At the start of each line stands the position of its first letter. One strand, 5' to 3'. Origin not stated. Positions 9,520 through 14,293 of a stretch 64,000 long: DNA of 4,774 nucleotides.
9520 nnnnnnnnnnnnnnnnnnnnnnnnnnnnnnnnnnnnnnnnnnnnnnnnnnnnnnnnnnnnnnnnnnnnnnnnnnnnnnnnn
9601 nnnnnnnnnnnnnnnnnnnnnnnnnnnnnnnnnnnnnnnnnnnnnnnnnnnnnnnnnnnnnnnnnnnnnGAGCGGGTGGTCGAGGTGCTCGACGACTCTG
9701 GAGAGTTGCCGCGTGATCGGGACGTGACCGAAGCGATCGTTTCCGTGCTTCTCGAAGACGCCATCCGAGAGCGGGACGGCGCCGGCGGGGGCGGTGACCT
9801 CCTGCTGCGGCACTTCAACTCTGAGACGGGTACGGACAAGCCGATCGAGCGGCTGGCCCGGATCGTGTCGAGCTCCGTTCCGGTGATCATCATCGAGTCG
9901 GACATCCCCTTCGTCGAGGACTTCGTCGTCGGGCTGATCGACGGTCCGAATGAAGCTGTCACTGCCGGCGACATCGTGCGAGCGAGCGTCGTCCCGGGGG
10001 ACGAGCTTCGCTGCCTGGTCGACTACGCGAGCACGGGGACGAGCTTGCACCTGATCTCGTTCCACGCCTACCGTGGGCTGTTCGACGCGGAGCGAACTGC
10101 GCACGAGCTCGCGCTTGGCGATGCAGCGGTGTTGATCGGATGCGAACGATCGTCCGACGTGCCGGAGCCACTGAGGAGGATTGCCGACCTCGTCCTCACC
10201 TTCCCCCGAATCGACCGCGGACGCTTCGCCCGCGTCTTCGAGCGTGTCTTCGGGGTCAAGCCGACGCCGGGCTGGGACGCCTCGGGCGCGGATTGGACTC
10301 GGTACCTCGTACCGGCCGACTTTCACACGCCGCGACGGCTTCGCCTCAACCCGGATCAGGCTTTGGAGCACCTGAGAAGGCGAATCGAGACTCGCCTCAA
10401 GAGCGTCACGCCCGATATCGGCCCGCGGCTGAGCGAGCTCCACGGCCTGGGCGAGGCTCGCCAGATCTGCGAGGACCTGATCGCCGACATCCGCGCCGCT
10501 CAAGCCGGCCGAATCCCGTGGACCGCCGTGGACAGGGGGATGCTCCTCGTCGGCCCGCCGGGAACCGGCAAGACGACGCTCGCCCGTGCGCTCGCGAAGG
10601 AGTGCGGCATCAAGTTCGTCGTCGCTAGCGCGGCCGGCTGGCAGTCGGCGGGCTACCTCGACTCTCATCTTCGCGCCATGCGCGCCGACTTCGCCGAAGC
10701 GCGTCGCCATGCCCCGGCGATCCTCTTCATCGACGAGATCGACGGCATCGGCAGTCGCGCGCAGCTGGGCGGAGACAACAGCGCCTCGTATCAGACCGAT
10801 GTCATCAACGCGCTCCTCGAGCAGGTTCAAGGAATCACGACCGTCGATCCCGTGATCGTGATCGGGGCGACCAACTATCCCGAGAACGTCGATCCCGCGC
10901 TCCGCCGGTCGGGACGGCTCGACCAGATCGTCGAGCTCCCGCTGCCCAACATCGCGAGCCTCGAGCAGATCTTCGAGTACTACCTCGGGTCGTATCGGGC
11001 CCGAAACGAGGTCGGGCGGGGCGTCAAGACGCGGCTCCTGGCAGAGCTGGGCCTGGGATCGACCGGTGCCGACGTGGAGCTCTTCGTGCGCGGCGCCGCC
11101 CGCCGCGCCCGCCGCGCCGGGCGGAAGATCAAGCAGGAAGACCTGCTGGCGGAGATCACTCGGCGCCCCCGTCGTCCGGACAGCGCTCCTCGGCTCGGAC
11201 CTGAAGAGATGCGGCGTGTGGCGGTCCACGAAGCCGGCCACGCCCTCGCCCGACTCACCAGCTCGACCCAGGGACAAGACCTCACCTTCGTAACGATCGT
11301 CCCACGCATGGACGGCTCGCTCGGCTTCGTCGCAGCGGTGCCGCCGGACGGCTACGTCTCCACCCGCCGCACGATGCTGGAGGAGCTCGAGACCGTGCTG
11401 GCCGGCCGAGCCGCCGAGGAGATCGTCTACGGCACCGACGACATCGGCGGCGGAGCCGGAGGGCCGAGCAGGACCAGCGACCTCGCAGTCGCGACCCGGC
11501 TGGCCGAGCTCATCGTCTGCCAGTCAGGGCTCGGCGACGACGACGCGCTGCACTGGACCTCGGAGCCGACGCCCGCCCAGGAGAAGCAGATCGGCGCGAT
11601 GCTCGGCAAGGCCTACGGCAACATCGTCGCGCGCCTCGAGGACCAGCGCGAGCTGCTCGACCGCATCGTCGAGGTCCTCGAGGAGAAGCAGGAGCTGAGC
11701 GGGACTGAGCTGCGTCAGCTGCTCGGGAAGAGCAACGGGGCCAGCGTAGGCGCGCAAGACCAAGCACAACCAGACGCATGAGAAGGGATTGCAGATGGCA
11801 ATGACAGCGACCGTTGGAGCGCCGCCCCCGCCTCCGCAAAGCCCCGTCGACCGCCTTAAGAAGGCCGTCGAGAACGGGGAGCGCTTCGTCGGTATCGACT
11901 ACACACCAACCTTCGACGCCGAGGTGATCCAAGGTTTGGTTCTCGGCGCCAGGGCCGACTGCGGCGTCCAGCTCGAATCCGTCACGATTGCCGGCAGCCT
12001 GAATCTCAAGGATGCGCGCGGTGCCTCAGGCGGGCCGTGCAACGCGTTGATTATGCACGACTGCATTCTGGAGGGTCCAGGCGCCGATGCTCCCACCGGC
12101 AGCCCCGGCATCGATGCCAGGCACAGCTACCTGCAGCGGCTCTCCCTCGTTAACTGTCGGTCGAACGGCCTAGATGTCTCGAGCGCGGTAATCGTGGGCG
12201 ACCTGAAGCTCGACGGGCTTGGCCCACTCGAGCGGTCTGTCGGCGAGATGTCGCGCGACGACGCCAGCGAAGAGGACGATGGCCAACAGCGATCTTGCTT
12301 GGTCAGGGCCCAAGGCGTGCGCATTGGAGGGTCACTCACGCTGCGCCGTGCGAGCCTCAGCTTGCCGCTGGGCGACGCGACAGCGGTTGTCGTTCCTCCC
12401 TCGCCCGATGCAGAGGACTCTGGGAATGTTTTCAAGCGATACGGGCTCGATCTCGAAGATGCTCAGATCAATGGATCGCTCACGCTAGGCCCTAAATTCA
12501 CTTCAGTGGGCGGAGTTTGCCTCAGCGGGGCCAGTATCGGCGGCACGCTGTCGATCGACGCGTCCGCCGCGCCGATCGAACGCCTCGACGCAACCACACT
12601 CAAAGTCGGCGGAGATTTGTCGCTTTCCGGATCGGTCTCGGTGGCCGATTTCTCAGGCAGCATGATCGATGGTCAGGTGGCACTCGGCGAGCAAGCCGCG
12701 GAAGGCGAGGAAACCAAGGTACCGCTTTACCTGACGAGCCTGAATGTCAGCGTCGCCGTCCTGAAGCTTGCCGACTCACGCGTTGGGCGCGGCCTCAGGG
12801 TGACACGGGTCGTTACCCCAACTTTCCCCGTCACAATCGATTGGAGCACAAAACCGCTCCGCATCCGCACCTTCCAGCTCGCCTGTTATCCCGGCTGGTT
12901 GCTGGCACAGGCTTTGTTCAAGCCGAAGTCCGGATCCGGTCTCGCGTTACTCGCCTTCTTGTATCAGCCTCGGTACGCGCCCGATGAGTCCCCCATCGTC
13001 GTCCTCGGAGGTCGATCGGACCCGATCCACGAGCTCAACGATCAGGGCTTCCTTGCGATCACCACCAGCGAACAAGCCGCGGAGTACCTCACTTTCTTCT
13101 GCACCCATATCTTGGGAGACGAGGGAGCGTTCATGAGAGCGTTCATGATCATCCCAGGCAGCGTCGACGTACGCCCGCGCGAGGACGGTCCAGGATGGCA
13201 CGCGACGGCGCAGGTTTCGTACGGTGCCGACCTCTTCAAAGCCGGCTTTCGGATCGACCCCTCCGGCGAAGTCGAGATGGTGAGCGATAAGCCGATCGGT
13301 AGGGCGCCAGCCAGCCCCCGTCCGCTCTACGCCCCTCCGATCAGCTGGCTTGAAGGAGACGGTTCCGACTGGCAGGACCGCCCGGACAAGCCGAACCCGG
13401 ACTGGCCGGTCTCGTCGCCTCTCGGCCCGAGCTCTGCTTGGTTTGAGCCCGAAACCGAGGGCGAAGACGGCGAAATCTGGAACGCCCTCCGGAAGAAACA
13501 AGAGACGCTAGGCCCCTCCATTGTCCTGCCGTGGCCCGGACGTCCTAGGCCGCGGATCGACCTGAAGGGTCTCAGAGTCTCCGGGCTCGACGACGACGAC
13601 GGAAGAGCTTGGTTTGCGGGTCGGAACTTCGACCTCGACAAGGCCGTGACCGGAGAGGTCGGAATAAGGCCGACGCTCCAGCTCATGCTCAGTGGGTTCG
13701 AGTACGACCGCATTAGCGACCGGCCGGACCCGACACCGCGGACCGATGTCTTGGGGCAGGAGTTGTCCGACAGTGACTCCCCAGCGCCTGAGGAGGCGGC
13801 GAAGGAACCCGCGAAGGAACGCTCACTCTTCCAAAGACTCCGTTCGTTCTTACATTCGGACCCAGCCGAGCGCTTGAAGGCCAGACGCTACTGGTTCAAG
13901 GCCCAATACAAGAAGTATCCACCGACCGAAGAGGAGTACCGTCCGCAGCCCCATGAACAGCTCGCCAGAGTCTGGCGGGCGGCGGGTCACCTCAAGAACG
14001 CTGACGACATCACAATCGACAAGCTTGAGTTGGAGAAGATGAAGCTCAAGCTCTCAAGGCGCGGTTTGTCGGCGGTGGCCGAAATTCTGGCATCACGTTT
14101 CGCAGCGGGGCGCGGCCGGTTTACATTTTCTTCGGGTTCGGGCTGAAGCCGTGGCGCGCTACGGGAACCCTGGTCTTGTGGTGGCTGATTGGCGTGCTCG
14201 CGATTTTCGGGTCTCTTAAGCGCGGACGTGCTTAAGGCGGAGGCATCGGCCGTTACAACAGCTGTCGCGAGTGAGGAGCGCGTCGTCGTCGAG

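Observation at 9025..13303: A roughly 100-150-aa domain is shared between the protease N-terminus and the middle of the neighbouring repeat protein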

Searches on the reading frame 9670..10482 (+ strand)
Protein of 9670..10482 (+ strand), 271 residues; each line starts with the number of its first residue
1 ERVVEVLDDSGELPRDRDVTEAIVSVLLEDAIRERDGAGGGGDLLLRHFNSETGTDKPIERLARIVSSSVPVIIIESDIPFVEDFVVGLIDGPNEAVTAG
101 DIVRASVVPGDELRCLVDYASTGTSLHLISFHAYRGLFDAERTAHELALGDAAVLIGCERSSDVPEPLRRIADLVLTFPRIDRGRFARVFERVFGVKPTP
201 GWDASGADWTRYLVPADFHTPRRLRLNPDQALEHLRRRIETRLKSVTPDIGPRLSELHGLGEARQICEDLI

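Call 59: search_solved_structures(query=window:9670-10482:+, max_evalue=1, show_alignments=1)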
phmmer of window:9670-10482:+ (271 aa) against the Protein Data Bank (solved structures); distinct sequences matched with E-value up to 1: 2.
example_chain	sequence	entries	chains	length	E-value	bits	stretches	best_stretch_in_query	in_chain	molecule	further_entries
8bp4_A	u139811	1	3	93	0.58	12.8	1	20-75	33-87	Leucine-rich repeat-containing protein 1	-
8bnb_A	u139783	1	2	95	0.62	12.7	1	20-75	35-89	Leucine-rich repeat-containing protein 1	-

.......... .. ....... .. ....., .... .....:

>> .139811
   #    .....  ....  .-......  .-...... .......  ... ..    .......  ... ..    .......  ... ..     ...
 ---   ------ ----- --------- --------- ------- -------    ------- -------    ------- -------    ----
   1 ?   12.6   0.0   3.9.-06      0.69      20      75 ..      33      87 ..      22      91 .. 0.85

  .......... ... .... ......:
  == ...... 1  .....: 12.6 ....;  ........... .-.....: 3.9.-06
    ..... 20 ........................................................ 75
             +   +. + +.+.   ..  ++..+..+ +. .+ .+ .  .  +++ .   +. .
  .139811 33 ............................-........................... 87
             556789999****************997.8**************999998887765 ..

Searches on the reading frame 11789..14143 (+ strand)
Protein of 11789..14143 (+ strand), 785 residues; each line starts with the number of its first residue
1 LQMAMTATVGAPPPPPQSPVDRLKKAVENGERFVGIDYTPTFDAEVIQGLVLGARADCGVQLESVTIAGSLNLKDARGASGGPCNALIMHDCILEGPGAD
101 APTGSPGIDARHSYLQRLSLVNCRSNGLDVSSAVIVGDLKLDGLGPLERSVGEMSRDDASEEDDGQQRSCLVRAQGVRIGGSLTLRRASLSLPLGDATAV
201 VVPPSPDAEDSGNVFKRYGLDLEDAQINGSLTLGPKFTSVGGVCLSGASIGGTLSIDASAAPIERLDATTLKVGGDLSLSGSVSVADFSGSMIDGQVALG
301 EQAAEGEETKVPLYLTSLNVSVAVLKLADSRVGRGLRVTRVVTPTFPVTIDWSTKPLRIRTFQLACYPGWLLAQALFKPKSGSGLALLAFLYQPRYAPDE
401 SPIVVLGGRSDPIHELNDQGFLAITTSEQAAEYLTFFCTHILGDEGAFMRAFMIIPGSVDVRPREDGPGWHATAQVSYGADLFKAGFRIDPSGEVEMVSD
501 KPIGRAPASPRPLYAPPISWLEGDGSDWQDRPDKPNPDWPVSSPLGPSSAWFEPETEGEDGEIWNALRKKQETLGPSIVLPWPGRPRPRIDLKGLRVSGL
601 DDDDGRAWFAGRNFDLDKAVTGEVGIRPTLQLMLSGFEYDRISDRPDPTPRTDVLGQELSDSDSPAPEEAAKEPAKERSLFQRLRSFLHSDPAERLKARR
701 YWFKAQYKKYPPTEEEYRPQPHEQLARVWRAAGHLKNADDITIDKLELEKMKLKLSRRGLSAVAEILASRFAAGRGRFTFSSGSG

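Call 4: search_protein_families(library=pfam, proteins=[window:11789-14143:+], max_evalue=1)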
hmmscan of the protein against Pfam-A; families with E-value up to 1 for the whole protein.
window:11789-14143:+ (785 aa): 1 family
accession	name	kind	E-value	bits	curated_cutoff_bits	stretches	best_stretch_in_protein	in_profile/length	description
PF20502.4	DNAPKcs_CC1-2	-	0.39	9.4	26.1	1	666-699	90-124/809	DNA-dependent protein kinase catalytic subunit, CC1/2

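Call 5: search_protein_families(library=ncbifam, proteins=[window:11789-14143:+], max_evalue=1)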
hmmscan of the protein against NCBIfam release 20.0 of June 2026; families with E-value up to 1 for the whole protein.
window:11789-14143:+ (785 aa): 0 families

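Call 6: search_protein_families(library=padloc, proteins=[window:11789-14143:+], max_evalue=1)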
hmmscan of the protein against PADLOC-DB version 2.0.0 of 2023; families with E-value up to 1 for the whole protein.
window:11789-14143:+ (785 aa): 0 families

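Call 12: find_homologous_proteins(query=window:11789-14143:+)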
Query window:11789-14143:+ (785 aa): 9 proteins with E <= 0.001 among 8000 candidates.
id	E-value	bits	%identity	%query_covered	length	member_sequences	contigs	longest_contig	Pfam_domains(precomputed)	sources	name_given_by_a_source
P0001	1.2e-196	674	48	97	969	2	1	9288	-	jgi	jgi:hypothetical protein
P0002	2.7e-179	616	46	69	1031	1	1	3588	-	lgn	-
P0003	8.9e-159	549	43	68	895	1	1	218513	-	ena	-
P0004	2.7e-150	520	38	89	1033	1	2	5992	-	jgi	jgi:hypothetical protein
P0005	4.4e-145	503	36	74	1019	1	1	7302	-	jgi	jgi:hypothetical protein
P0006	2.0e-117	412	34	90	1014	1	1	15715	-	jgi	jgi:hypothetical protein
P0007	5.8e-99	351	35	74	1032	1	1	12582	-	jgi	jgi:hypothetical protein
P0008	1.1e-95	340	37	64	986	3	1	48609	-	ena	-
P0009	5.9e-12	63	33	26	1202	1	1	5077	-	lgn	-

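Call 15: search_protein_families(library=ncbifam, proteins=[P0001, P0004, P0009], max_evalue=1)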
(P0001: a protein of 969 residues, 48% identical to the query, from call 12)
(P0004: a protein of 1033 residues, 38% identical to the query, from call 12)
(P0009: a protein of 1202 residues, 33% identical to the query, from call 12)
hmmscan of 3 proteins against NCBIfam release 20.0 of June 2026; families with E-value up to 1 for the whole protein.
P0001 (969 aa): 0 families

P0004 (1033 aa): 0 families

P0009 (1202 aa): 0 families

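Call 16: search_protein_families(library=pfam, proteins=[P0001, P0004, P0009], max_evalue=1)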
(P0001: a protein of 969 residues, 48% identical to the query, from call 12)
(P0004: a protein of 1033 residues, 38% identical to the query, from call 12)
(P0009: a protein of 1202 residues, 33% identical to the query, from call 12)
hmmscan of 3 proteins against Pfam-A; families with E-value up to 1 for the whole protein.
P0001 (969 aa): 0 families

P0004 (1033 aa): 2 families
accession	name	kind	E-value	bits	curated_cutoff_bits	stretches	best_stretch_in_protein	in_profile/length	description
PF18557.6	NepR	-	0.033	14.2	25.7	1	739-756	14-31/35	Anti-sigma factor NepR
PF18886.6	DUF5649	-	0.72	10.6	25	0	324-371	11-57/68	Repeats of unknown function (DUF5649)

P0009 (1202 aa): 3 families
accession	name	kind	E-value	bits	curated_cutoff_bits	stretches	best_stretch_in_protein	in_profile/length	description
PF13428.12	TPR_14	-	0.00015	22.6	23.5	1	990-1026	4-40/44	Tetratricopeptide repeat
PF07721.20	TPR_4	-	0.00032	21.5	27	1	993-1012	7-26/26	Tetratricopeptide repeat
PF13576.12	Pentapeptide_3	-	0.17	12.5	27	0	116-151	10-46/48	Pentapeptide repeats (9 copies)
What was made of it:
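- On Pentapeptide repeat proteins (Pfam Pentapeptide families): P0009 has only Pentapeptide_3 at E=0.17 (call 16).
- Closest known: Pentapeptide-repeat / right-handed beta-helix proteins. Same: A distant homologue (P0009) gives a weak Pentapeptide_3 hit at E=0.17 (call 16).
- Closest known: Pentapeptide-repeat / right-handed beta-helix proteins. Different: No Pfam pentapeptide model reaches significance on B or its close homologues (calls 4, 16).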

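Call 17: find_encoding_contigs(protein=P0008, flank=10000, max_places=3)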
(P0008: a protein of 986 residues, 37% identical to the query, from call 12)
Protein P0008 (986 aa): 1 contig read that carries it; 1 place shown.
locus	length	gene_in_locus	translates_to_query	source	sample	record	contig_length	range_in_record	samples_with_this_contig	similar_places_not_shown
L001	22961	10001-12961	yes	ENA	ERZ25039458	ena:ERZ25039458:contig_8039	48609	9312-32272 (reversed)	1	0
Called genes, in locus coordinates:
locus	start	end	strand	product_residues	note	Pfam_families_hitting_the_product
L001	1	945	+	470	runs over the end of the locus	PF25390:WD40_RLD, PF13540:RCC1_2, PF00415:RCC1, PF25390:WD40_RLD, PF00415:RCC1, PF13540:RCC1_2, PF00415:RCC1, PF13540:RCC1_2, +3 more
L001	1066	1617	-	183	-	PF06689:zf-C4_ClpX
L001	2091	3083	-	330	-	PF02275:CBAH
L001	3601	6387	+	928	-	PF25873:WHD_MalT, PF07719:TPR_2 (faint), PF17874:TPR_MalT, PF13424:TPR_12 (weak), PF00196:GerE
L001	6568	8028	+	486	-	-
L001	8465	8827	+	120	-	PF00589:Phage_integrase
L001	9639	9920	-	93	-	-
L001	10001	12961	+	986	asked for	-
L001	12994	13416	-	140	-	PF13358:DDE_3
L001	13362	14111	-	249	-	PF13384:HTH_23 (weak), PF13518:HTH_28, PF13551:HTH_29, PF13565:HTH_32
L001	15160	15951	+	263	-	-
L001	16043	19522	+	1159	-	PF00589:Phage_integrase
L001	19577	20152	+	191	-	-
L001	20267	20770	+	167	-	PF22483:Mu-transpos_C_2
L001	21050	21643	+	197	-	PF01695:IstB_IS21, PF00308:Bac_DnaA (weak), PF13604:AAA_30 (weak)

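Call 18: find_encoding_contigs(protein=P0006, flank=10000, max_places=3)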
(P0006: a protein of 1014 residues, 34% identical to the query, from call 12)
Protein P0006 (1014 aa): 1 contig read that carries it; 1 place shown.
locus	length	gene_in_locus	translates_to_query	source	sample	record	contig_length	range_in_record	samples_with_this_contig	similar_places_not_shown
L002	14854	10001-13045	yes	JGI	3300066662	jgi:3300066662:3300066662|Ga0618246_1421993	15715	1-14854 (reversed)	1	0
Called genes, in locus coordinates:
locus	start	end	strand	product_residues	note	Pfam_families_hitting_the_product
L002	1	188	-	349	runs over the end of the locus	?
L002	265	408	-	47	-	-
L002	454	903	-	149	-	PF03852:Vsr, PF18741:MTES_1575 (faint)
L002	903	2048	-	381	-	PF00145:DNA_methylase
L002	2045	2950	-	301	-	-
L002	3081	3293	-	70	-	-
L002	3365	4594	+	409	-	-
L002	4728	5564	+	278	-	-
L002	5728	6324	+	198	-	-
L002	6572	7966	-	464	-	PF19952:DUF6414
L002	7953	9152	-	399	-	PF05496:RuvB_N (weak), PF13191:AAA_16 (faint), PF00004:AAA, PF07728:AAA_5 (weak), PF17862:AAA_lid_3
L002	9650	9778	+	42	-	-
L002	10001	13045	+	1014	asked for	-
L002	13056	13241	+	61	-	-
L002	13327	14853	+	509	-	?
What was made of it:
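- Examples are L001 with integrases and transposases, and L002 with a methylase/Vsr pair and an AAA + DUF6414 pair (calls 17, 18).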

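Call 19: find_encoding_contigs(protein=P0003, flank=10000, max_places=3)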
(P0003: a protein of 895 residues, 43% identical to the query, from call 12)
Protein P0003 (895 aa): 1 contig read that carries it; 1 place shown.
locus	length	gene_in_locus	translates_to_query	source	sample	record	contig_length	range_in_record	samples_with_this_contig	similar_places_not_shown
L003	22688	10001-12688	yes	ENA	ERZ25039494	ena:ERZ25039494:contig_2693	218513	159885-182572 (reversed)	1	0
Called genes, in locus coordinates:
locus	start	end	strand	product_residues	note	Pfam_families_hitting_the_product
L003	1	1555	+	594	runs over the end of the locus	PF07730:HisKA_3, PF13581:HATPase_c_2 (weak), PF02518:HATPase_c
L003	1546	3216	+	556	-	PF00496:SBP_bac_5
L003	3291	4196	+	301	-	PF00528:BPD_transp_1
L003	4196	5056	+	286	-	PF00528:BPD_transp_1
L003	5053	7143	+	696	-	PF13191:AAA_16 (faint), PF00005:ABC_tran, PF02463:SMC_N (faint), PF05729:NACHT (faint), PF13304:AAA_21 (weak), PF08352:oligo_HPY, PF00005:ABC_tran, PF08352:oligo_HPY, +2 more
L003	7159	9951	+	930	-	PF05496:RuvB_N, PF00004:AAA, PF07728:AAA_5 (weak), PF13191:AAA_16 (faint), PF13521:AAA_28 (faint), PF01434:Peptidase_M41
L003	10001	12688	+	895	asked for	-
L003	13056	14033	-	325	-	PF00190:Cupin_1 (faint), PF07883:Cupin_2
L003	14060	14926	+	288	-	PF00211:Guanylate_cyc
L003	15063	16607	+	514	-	PF03098:An_peroxidase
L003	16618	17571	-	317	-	-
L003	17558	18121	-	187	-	PF04542:Sigma70_r2, PF07638:Sigma70_ECF (weak), PF08281:Sigma70_r4_2, PF04545:Sigma70_r4 (weak)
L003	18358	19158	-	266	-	PF13483:Lactamase_B_3, PF12706:Lactamase_B_2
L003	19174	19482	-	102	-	PF07731:Cu-oxidase_2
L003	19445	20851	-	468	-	PF07731:Cu-oxidase_2 (faint), PF07732:Cu-oxidase_3, PF19335:HMBD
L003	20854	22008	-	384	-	PF01946:Thi4 (faint), PF13434:Lys_Orn_oxgnase (faint), PF00743:FMO-like (weak), PF00890:FAD_binding_2 (faint), PF01266:DAO (faint), PF07992:Pyr_redox_2, PF13450:NAD_binding_8 (weak), PF13738:Pyr_redox_3, +5 more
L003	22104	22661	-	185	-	PF07883:Cupin_2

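Call 21: find_encoding_contigs(protein=P0007, flank=10000, max_places=3)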
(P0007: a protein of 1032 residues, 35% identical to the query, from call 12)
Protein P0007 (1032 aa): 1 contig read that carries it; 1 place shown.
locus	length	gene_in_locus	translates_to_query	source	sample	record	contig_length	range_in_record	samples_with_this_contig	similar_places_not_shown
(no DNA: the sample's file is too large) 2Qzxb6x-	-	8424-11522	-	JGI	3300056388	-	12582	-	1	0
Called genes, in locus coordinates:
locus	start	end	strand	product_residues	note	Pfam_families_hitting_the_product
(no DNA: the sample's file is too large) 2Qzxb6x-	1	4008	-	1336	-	?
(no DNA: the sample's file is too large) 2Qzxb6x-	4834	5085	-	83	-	-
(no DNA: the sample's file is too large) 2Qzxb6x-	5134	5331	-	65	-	-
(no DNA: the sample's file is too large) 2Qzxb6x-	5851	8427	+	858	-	PF05496:RuvB_N, PF00004:AAA, PF01434:Peptidase_M41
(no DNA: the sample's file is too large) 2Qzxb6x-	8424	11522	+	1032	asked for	-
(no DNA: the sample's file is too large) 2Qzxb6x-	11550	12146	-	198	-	-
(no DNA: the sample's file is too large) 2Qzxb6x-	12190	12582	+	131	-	?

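Call 22: find_encoding_contigs(protein=P0001, flank=10000, max_places=3)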
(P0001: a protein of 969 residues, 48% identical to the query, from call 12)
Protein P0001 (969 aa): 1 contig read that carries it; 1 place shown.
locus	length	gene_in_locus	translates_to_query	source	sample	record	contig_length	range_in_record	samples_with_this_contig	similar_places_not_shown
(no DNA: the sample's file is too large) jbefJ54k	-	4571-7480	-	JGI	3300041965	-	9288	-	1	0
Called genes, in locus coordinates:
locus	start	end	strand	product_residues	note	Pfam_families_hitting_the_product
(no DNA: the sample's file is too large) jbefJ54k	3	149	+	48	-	?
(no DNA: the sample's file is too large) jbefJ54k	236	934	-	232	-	PF09948:PpoB2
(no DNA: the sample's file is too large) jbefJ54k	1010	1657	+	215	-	PF07040:DUF1326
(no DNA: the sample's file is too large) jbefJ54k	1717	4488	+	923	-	PF05496:RuvB_N, PF00004:AAA, PF07728:AAA_5 (faint), PF01434:Peptidase_M41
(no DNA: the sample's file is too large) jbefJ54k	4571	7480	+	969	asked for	-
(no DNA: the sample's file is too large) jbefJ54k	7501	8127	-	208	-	-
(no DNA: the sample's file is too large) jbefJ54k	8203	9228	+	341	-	-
